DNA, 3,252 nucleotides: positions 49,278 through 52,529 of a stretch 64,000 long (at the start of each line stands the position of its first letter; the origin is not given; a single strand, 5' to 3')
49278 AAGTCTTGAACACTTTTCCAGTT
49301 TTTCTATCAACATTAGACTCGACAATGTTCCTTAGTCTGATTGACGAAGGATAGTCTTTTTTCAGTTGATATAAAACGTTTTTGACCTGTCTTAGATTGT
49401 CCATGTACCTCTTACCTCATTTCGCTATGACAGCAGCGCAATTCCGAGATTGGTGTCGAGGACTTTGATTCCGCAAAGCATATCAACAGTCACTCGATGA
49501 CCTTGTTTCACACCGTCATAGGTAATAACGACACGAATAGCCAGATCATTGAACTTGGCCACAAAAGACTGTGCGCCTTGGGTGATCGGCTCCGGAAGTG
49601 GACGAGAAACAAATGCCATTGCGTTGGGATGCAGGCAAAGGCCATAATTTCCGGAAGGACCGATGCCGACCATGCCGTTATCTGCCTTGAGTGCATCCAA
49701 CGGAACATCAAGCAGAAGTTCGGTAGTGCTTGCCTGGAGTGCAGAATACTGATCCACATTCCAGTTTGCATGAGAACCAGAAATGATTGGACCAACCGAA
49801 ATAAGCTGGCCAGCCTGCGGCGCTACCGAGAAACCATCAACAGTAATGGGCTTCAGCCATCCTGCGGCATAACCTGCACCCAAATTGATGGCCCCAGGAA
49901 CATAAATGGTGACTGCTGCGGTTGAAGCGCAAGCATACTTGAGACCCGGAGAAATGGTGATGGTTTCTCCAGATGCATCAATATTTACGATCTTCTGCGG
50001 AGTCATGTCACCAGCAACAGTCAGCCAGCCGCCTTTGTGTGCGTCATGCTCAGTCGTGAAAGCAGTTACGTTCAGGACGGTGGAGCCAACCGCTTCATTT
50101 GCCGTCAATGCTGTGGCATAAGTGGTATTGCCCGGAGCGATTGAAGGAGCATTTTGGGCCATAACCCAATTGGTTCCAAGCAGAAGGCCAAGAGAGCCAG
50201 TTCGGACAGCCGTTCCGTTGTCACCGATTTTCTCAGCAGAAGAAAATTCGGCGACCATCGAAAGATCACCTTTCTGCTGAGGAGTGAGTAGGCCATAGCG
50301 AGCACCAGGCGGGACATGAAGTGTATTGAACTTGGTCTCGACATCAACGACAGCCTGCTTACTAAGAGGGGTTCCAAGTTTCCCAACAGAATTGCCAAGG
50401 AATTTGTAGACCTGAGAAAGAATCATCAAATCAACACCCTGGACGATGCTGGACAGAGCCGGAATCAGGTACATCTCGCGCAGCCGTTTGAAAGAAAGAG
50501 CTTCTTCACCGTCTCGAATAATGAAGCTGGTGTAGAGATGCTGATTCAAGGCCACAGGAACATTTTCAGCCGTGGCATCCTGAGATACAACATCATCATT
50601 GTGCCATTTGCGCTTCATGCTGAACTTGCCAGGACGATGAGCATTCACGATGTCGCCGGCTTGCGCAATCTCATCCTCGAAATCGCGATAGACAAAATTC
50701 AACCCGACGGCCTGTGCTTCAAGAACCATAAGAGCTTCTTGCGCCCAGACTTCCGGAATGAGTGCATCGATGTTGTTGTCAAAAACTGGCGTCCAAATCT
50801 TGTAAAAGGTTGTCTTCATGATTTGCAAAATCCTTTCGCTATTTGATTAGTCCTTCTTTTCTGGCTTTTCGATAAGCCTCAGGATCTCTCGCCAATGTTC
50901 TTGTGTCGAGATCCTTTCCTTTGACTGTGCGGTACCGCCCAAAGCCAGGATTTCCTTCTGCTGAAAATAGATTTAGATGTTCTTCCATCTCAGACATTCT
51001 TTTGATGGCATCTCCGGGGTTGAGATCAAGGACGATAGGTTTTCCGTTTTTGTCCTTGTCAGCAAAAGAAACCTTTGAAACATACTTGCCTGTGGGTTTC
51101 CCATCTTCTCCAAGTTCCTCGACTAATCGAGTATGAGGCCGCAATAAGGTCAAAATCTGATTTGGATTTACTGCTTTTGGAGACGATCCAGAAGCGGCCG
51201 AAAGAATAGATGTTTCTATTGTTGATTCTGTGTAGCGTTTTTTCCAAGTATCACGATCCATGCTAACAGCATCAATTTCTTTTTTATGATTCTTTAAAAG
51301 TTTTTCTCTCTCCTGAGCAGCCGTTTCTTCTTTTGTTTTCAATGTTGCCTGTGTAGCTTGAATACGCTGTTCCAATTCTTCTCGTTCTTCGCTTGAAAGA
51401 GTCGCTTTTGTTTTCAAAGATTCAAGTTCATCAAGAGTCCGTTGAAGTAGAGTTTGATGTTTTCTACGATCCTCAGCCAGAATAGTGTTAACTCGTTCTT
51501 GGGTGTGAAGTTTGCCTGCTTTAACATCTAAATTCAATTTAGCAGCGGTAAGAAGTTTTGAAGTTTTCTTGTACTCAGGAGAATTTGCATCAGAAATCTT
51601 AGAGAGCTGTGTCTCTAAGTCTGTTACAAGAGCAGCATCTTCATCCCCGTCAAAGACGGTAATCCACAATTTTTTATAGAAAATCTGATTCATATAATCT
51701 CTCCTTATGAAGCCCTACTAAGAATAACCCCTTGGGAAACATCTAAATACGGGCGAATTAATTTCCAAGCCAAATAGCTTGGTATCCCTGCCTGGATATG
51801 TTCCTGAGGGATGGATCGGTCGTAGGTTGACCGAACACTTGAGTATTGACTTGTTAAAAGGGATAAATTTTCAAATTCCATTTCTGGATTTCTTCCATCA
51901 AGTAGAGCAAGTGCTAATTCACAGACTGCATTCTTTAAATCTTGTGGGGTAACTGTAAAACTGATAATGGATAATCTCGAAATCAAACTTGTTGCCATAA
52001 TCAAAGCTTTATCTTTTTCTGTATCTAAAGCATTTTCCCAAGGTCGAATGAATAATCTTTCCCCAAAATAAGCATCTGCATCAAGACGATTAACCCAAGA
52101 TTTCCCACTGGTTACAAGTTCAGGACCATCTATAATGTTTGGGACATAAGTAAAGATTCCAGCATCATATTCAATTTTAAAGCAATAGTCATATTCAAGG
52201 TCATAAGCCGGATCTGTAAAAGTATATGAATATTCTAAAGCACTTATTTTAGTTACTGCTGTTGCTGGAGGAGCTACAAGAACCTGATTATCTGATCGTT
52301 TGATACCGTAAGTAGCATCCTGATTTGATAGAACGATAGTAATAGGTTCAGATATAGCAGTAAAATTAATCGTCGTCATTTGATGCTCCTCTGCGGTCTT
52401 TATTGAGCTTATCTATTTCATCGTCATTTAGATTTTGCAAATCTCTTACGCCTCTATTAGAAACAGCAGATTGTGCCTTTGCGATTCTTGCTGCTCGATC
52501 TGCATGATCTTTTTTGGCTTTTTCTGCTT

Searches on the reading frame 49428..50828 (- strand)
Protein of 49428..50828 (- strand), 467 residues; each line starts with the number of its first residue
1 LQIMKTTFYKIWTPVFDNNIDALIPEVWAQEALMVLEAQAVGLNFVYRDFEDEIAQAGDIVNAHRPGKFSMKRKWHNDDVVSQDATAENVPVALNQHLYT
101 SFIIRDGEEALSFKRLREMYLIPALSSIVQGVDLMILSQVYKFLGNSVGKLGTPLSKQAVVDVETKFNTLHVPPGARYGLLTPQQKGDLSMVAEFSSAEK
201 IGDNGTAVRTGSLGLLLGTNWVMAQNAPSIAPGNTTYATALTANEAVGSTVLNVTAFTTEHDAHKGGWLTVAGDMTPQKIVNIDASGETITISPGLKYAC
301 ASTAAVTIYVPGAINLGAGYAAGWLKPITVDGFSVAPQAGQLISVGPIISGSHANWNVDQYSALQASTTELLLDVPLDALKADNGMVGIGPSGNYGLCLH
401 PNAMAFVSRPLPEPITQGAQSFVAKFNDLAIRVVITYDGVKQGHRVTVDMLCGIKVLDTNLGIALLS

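Call 30: search_protein_families(library=pfam, proteins=[window:49428-50828:-], max_evalue=0.01)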
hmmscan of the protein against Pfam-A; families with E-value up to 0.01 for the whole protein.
window:49428-50828:- (467 aa): 1 family
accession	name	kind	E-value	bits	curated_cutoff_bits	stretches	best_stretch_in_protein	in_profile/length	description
PF11651.14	P22_CoatProtein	-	4.5e-18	65.7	24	2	24-251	8-237/423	P22 coat protein - gene protein 5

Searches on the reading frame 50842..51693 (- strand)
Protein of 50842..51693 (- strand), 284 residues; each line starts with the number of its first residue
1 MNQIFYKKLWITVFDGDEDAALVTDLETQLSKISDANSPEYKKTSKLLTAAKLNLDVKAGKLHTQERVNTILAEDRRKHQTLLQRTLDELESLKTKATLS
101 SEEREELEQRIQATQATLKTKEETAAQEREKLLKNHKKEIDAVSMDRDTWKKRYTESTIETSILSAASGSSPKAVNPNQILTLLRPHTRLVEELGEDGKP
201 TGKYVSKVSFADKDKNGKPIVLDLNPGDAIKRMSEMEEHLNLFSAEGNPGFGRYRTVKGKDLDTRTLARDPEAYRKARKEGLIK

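Call 30: search_protein_families(library=pfam, proteins=[window:50842-51693:-], max_evalue=0.01)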
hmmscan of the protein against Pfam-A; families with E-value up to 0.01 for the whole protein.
window:50842-51693:- (284 aa): 2 families
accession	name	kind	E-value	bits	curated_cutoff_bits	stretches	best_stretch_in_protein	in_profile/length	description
PF06810.17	Phage_scaffold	-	0.0012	19.3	35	1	63-202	11-133/170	Phage capsid assembly scaffolding protein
PF17846.6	XRN_M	-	0.0052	16.3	23.8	1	72-161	97-185/443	Xrn1 helical domain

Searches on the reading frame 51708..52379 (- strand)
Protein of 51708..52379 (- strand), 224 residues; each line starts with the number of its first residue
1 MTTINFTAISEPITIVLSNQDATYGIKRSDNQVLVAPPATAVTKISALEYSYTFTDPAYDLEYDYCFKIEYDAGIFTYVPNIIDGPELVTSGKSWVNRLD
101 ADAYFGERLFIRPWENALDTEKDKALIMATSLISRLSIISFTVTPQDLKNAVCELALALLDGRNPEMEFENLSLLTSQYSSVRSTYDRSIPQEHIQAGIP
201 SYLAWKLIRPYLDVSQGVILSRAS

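Call 30: search_protein_families(library=pfam, proteins=[window:51708-52379:-], max_evalue=0.01)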
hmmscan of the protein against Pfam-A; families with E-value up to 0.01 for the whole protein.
window:51708-52379:- (224 aa): 1 family
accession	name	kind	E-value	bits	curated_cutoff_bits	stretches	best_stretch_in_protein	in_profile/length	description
PF20557.3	DnaT_2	-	0.005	17.2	27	0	84-135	7-55/168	Putative DnaT-like ssDNA binding protein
